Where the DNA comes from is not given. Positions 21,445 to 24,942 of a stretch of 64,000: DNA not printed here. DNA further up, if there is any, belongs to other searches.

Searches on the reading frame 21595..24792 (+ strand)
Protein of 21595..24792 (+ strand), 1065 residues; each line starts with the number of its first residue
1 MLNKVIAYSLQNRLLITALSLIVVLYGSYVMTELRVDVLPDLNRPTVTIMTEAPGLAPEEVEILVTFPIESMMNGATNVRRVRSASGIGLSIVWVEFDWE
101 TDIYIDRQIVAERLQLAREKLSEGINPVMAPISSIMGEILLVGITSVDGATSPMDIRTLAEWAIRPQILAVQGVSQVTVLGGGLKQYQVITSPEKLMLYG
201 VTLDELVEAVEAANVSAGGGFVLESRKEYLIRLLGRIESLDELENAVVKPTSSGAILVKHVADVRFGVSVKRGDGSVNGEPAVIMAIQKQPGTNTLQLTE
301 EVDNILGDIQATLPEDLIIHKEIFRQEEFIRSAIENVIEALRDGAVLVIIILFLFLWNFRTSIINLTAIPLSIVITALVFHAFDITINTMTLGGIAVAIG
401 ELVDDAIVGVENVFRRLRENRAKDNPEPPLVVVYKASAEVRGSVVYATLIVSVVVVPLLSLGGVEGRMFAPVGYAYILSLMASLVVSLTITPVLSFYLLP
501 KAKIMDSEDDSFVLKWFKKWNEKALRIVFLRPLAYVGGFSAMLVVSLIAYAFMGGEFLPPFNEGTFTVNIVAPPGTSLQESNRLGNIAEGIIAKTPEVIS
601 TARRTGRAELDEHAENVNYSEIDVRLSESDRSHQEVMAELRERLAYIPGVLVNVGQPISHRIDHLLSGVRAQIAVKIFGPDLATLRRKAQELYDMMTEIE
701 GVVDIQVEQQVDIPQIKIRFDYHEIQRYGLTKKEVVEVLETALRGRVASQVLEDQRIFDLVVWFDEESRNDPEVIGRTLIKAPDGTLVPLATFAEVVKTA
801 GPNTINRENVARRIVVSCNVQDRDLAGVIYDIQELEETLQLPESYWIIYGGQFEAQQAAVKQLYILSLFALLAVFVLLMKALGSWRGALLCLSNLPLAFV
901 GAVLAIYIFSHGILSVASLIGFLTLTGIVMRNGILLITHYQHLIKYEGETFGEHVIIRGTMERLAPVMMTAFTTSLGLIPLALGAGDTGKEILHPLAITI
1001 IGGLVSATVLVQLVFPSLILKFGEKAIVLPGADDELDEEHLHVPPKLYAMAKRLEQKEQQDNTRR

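Call 40: search_protein_families(library=pfam, proteins=[window:21595-24792:+], max_evalue=0.001)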
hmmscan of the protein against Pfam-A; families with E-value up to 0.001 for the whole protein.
window:21595-24792:+ (1065 aa): 2 families
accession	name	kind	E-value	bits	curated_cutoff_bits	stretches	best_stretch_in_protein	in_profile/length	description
PF00873.25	ACR_tran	-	4.2e-262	872.7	28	1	6-1020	2-1018/1021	AcrB/AcrD/AcrF family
PF02355.23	SecD_SecF_C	-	1.8e-05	24.7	20.5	1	345-486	42-174/189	Protein export membrane protein SecD/SecF, C-terminal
